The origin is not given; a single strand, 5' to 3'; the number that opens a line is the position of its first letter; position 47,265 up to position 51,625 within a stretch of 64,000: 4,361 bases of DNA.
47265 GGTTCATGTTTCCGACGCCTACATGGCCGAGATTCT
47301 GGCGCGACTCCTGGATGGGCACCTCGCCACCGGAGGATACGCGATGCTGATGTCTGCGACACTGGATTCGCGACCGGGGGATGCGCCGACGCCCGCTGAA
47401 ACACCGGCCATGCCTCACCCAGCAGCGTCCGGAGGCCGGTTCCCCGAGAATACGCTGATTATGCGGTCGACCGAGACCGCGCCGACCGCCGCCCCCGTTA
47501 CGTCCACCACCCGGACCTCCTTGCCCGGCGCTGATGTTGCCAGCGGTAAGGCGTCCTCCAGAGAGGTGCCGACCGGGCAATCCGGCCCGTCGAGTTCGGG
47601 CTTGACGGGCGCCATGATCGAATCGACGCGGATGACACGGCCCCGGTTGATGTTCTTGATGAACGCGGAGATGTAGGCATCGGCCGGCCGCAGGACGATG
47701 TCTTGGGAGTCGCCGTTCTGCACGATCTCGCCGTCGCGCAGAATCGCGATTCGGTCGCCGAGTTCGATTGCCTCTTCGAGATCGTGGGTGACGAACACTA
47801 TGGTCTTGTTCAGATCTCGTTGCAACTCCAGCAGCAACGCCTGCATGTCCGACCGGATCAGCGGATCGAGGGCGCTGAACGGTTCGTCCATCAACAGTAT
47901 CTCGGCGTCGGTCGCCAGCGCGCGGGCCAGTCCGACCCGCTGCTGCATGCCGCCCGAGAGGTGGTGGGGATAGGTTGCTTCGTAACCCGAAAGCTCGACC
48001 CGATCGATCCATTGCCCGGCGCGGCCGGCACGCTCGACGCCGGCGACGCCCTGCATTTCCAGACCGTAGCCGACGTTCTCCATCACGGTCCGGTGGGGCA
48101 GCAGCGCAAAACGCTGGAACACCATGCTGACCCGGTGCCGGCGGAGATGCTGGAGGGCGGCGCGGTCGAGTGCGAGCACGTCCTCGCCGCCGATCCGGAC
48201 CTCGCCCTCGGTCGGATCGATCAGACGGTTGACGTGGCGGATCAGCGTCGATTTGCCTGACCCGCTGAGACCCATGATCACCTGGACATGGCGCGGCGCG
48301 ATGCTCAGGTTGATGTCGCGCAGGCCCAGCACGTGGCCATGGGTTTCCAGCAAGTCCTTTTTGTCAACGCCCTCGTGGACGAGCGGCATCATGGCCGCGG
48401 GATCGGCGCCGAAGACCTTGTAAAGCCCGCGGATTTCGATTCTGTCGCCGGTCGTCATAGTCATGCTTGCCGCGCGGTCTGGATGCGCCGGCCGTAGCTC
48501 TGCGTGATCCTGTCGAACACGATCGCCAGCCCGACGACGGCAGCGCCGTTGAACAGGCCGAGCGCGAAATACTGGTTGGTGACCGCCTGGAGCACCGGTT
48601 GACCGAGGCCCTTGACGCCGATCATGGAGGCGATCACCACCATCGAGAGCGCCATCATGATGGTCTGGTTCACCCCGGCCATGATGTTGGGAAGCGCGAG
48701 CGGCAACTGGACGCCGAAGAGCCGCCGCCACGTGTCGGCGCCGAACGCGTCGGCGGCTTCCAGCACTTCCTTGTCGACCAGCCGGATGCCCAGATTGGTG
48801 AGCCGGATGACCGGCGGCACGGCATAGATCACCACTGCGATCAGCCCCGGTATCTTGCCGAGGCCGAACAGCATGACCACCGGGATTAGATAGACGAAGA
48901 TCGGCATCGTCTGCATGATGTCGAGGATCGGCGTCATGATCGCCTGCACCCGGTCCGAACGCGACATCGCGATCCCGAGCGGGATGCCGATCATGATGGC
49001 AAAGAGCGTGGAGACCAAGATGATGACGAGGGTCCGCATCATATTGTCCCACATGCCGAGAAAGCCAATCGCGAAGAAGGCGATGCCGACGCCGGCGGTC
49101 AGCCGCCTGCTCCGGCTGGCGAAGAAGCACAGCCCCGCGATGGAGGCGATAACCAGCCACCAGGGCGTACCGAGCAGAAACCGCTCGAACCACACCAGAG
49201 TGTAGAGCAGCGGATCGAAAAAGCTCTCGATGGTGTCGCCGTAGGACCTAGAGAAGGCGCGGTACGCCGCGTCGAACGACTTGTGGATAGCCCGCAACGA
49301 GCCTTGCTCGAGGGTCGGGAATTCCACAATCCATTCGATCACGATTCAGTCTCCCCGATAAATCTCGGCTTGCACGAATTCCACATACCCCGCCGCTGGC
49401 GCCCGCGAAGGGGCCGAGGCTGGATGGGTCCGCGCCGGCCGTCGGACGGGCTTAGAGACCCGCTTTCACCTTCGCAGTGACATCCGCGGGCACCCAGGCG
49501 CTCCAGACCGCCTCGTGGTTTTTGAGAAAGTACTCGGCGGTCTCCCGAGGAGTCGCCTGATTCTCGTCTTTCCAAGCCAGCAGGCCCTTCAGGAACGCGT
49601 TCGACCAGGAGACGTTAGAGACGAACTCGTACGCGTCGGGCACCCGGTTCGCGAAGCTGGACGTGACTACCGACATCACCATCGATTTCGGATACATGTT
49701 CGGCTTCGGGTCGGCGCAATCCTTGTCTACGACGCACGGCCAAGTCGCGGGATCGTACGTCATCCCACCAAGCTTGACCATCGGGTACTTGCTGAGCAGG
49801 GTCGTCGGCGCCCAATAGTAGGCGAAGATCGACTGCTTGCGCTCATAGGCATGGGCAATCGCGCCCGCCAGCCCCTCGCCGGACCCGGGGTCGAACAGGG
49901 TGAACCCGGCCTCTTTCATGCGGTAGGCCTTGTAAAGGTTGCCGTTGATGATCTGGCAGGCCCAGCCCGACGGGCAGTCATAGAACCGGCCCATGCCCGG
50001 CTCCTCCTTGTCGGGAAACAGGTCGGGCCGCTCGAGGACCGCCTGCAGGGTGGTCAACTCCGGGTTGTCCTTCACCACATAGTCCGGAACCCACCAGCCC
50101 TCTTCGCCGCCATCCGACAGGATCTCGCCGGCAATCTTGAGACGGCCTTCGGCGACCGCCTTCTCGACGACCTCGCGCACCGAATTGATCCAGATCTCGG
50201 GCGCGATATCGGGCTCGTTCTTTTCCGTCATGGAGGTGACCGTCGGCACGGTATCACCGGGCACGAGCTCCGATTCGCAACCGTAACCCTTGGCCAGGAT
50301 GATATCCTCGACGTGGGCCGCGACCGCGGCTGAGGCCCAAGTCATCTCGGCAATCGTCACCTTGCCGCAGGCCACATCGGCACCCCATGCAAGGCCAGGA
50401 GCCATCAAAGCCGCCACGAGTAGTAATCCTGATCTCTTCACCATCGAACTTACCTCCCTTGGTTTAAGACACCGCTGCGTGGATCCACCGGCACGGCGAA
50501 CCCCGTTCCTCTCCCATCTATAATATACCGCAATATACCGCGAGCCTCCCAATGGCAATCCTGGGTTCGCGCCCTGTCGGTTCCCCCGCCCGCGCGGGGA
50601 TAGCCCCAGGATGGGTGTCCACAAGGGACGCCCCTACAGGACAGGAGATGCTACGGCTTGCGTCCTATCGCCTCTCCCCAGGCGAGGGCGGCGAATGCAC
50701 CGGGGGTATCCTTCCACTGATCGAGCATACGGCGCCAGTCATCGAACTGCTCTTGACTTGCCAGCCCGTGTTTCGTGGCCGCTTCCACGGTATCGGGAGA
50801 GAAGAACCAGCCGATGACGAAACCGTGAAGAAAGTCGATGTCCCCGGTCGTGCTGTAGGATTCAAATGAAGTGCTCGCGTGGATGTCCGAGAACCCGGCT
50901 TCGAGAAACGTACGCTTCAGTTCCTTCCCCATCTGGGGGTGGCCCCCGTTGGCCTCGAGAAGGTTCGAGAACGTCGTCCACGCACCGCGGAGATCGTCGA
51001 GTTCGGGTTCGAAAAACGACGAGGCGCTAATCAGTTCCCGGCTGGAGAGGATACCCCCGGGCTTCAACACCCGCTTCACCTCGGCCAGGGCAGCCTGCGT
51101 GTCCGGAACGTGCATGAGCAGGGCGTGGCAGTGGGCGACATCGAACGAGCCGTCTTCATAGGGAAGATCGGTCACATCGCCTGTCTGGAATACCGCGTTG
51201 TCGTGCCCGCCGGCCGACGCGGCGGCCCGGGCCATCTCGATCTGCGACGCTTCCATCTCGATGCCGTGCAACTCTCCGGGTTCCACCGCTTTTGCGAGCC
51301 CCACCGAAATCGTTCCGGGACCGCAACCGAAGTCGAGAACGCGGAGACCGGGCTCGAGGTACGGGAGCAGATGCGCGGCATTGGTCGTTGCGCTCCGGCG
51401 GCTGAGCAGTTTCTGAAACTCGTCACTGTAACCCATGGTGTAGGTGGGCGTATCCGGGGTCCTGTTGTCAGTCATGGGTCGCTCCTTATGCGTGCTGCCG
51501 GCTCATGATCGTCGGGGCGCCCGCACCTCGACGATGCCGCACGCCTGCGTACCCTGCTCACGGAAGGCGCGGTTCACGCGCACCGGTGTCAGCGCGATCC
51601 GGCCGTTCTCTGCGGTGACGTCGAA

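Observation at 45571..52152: A 6.6-kb segment bracketed by 60-bp direct repeats mixes decayed type I-E CRISPR-Cas relics with osmoprotectant cargo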

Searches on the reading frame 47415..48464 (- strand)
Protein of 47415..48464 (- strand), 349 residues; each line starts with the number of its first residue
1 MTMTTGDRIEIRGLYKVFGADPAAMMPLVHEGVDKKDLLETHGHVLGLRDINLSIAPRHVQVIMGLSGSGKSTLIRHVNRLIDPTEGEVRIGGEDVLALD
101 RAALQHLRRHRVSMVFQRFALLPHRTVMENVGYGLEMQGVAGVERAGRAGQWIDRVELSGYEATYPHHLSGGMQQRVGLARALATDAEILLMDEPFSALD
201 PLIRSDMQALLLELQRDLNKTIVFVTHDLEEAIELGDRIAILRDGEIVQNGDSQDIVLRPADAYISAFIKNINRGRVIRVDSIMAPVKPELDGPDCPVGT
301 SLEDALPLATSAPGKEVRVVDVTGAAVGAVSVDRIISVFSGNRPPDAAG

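Call 7: search_protein_families(library=pfam, proteins=[window:47415-48464:-], max_evalue=0.01)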
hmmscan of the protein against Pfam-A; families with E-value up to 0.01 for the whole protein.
window:47415-48464:- (349 aa): 8 families
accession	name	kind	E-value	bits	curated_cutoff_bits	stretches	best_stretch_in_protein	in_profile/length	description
PF00005.33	ABC_tran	-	8.1e-32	111.1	25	1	48-196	1-136/137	ABC transporter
PF13304.12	AAA_21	-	3e-08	34.5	27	1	158-230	227-301/304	AAA domain, putative AbiEii toxin, Type IV TA system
PF09818.15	ABC_ATPase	-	0.00051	19.6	23.2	0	169-229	158-218/283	P-loop domain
PF01637.24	ATPase_2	-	0.0013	19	33.2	0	56-79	18-41/225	ATPase domain predominantly from Archaea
PF13555.12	AAA_29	-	0.0016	18.6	27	1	54-86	18-50/61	P-loop containing region of AAA domain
PF13191.12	AAA_16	-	0.0019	19.2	32.6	1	62-116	28-83/167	AAA ATPase domain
PF03193.22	RsgA_GTPase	-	0.0055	17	30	0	50-82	99-130/174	RsgA GTPase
PF13604.12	AAA_30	-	0.0083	16.3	27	0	57-108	17-63/191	AAA domain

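Call 63: search_solved_structures(query=window:47418-48464:-, max_evalue=1e-20, show_alignments=1)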
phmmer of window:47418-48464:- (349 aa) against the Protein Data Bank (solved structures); distinct sequences matched with E-value up to 1e-20: 252 (the best 60 are shown).
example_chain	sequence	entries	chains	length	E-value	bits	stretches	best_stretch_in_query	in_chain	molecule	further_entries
7ahc_D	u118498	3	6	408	7.4e-87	295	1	8-298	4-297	ABC-type proline/glycine betaine transport system ATPase component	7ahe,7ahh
7ahd_C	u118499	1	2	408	1.9e-86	293.6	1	8-298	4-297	ABC-type proline/glycine betaine transport system ATPase component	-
8j5q_D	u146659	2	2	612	8.9e-57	196.1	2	42-266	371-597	Uncharacterized ABC transporter ATP-binding protein Rv1281c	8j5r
8j5s_D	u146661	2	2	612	6.3e-56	193.3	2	42-266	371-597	Uncharacterized ABC transporter ATP-binding protein Rv1281c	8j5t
8woi_A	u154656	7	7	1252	7.4e-52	179.9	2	44-265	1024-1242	ABC transporter B family member 19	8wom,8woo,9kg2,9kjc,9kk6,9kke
8wp0_A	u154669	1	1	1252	4.9e-51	177.3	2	44-265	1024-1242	ABC transporter B family member 19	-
8wd9_D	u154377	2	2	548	4.4e-48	167.5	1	60-270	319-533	Probable dipeptide-transport ATP-binding protein ABC transporter DppD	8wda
8wdb_D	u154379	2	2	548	2.9e-47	164.9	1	60-270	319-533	Probable dipeptide-transport ATP-binding protein ABC transporter DppD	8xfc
1z47_A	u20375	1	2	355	2.5e-45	158.5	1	46-274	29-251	putative ABC-transporter ATP-binding protein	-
8zx1_A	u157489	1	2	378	6e-45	157.2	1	48-299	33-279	Spermidine/putrescine import ATP-binding protein PotA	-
8y5f_A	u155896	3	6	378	1.6e-44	155.9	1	48-299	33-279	Spermidine/putrescine import ATP-binding protein PotA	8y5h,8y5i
8y5g_D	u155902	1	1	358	3.4e-44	154.8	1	51-299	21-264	Spermidine/putrescine import ATP-binding protein PotA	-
8y5g_A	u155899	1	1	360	3.4e-44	154.8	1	51-299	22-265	Spermidine/putrescine import ATP-binding protein PotA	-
8s7v_K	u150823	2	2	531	1.3e-43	152.8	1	30-257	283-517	Glycine betaine/carnitine/choline transport ATP-binding protein OpuCA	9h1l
2it1_A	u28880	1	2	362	1.8e-43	152.4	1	37-271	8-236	362aa long hypothetical maltose/maltodextrin transport ATP-binding protein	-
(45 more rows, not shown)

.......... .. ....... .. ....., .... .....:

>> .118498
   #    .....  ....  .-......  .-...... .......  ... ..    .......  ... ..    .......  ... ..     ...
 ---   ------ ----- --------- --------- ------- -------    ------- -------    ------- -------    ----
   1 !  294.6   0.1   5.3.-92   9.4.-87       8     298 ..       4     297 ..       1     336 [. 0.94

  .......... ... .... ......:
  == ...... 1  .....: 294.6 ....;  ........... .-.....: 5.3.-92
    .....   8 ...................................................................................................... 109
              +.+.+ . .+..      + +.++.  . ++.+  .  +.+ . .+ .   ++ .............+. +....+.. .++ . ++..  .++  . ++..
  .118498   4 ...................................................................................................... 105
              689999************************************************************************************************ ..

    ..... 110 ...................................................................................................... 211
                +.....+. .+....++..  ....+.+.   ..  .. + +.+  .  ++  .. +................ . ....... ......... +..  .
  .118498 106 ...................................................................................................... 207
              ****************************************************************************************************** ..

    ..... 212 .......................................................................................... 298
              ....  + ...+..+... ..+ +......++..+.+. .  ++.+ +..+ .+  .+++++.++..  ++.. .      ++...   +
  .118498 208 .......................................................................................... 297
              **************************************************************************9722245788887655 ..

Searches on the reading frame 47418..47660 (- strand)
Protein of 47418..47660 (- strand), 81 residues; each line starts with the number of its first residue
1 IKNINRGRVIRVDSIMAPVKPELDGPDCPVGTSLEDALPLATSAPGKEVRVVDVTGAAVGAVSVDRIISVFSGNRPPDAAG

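Call 65: search_protein_families(library=pfam, proteins=[window:47418-47660:-], max_evalue=10)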
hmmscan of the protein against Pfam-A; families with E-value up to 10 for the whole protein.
window:47418-47660:- (81 aa): 0 families

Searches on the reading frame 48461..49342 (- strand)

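Call 7: search_protein_families(library=pfam, proteins=[window:48461-49342:-], max_evalue=0.01)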
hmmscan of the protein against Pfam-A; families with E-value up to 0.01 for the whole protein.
window:48461-49342:- (293 aa): 1 family
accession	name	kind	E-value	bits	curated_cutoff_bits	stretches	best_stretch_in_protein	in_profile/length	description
PF00528.27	BPD_transp_1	-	9.8e-29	100.8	26.4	1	118-287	4-182/184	Binding-protein-dependent transport system inner membrane component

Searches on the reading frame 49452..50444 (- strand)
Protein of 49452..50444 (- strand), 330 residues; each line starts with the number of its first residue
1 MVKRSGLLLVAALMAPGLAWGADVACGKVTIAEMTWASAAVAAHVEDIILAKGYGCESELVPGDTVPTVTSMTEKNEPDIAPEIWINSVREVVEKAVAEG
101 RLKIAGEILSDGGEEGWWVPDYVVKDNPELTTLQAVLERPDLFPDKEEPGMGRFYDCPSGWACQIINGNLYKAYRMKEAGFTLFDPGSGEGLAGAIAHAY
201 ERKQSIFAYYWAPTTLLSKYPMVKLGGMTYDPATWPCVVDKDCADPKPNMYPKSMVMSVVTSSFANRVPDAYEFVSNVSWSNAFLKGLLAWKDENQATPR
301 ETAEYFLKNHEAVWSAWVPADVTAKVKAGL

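Call 7: search_protein_families(library=pfam, proteins=[window:49452-50444:-], max_evalue=0.01)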
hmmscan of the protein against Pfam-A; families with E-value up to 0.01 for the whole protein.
window:49452-50444:- (330 aa): 1 family
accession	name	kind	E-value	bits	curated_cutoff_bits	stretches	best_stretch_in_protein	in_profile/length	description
PF04069.17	OpuAC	-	2.4e-54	185.1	21.2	1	28-309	2-257/257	Substrate binding domain of ABC-type glycine betaine transport system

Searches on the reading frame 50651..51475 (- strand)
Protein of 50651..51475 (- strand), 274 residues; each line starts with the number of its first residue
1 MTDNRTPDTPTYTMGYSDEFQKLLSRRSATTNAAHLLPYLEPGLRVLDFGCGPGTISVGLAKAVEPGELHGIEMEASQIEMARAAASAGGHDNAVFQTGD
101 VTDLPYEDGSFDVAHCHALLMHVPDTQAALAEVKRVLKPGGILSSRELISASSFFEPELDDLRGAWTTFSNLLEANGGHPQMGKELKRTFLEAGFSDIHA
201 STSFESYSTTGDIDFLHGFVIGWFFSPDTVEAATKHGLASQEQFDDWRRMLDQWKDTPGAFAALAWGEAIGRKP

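Call 7: search_protein_families(library=pfam, proteins=[window:50651-51475:-], max_evalue=0.01)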
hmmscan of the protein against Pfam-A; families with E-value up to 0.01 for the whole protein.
window:50651-51475:- (274 aa): 16 families
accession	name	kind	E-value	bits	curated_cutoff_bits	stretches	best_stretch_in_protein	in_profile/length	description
PF13847.12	Methyltransf_31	-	1.9e-29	102.7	27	1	41-155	2-119/145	Methyltransferase domain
PF13649.12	Methyltransf_25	-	3.2e-24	85.9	27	1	46-141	1-97/97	Methyltransferase domain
PF08241.18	Methyltransf_11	-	7.6e-24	84.6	21.2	1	47-143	1-93/95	Methyltransferase domain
PF08242.18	Methyltransf_12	-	2.4e-18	67.1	30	1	47-143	1-98/98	Methyltransferase domain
PF13489.12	Methyltransf_23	-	9.3e-18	64.9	27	1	31-199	11-163/164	Methyltransferase domain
PF01209.24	Ubie_methyltran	-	1.4e-15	57.7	20.1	1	42-148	47-154/233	ubiE/COQ5 methyltransferase family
PF05148.21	Methyltransf_8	-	8.5e-08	32.8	27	1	97-150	109-161/219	Hypothetical methyltransferase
PF05175.20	MTS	-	1.1e-07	32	23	1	34-113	21-101/170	Methyltransferase small domain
PF01135.25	PCMT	-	2.8e-05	24.4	20.3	1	22-142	54-168/210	Protein-L-isoaspartate(D-aspartate) O-methyltransferase (PCMT)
PF03141.22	Methyltransf_29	-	0.00029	20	23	1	102-171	173-239/506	Putative S-adenosyl-L-methionine-dependent methyltransferase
PF08704.16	GCD14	-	0.00057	20.1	26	1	40-143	38-142/247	tRNA methyltransferase complex GCD14 subunit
PF07021.18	MetW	-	0.0018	18.4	21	1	36-136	7-101/193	Methionine biosynthesis protein MetW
PF02353.26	CMAS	-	0.0023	17.8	27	1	39-146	59-165/273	Mycolic acid cyclopropane synthetase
PF20922.3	Anamorsin_N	-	0.0024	18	27.1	1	97-153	38-95/163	Anamorsin, N-terminal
PF06325.19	PrmA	-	0.0075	16.2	22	0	39-143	158-256/296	Ribosomal protein L11 methyltransferase (PrmA)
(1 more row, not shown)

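Call 11: search_protein_families(library=ncbifam, proteins=[window:50651-51475:-], max_evalue=0.01)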
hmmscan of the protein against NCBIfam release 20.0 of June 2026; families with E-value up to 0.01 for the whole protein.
window:50651-51475:- (274 aa): 64 families (the best 25 are shown)
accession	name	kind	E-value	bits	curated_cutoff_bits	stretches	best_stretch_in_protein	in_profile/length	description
NF008823.0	PRK11873.1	subfamily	5.9e-18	65.3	263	1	39-154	74-190/272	arsenite methyltransferase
NF045667.1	MTase_DVU1556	equivalog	1.3e-17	64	155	1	30-152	11-126/213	DVU_1556 family methyltransferase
NF047649.1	MTase_UXPK_star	exception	3.4e-17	62.4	460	1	37-153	72-189/283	methyltransferase/UXPK-star double selenoprotein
NF041536.1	ArsM_DUF2284_UU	exception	6.9e-16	57.6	575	1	39-206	73-235/459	arsenite methyltransferase/DUF2284 domain selenoprotein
NF001243.0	PRK00216.1-4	equivalog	1.5e-15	57.1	235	1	41-143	46-149/237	demethylmenaquinone methyltransferase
TIGR01934.1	MenG_MenH_UbiE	subfamily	1.7e-15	57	158.35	1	42-148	39-144/223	ubiquinone/menaquinone biosynthesis methyltransferase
NF040539.1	AST_met_ArsM_2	exception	8.3e-15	55.3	240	1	44-199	58-209/262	putative arsinothricin biosynthesis methyltransferase ArsM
TIGR02752.1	MenG_heptapren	equivalog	8.5e-15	54.9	419.85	1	41-144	44-148/231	demethylmenaquinone methyltransferase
NF041537.1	ArsM_AhpD_UU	exception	8.5e-15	54.4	510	1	40-210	74-239/345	arsenite methyltransferase/AhpD domain selenoprotein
NF001244.0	PRK00216.1-5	equivalog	1.9e-14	53.5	216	1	43-152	49-160/236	bifunctional demethylmenaquinone methyltransferase/2-methoxy-6-polyprenyl-1,4-benzoquinol methylase UbiE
TIGR02072.1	BioC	equivalog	4.5e-14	52.9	184.95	1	35-174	22-151/244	malonyl-ACP O-methyltransferase BioC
TIGR01983.1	UbiG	equivalog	7.1e-14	51.6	102.95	1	43-143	50-149/228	bifunctional 2-polyprenyl-6-hydroxyphenol methylase/3-demethylubiquinol 3-O-methyltransferase UbiG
NF001241.0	PRK00216.1-2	equivalog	4.2e-12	46.2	327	1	39-147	48-149/231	demethylmenaquinone methyltransferase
NF007610.0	PRK10258.1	equivalog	1.2e-11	44.5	342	1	24-176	26-163/251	malonyl-ACP O-methyltransferase BioC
NF043040.1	corrin_prot_MT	hypoth_equivalog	1.5e-11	44.1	180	1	22-156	20-158/216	corrinoid protein-associated methyltransferase CpaM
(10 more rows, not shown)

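Call 19: find_encoding_contigs(protein=window:50651-51475:-, flank=10000, max_places=10)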
Protein window:50651-51475:- (274 aa): no gene with exactly this product is on record in the collection.
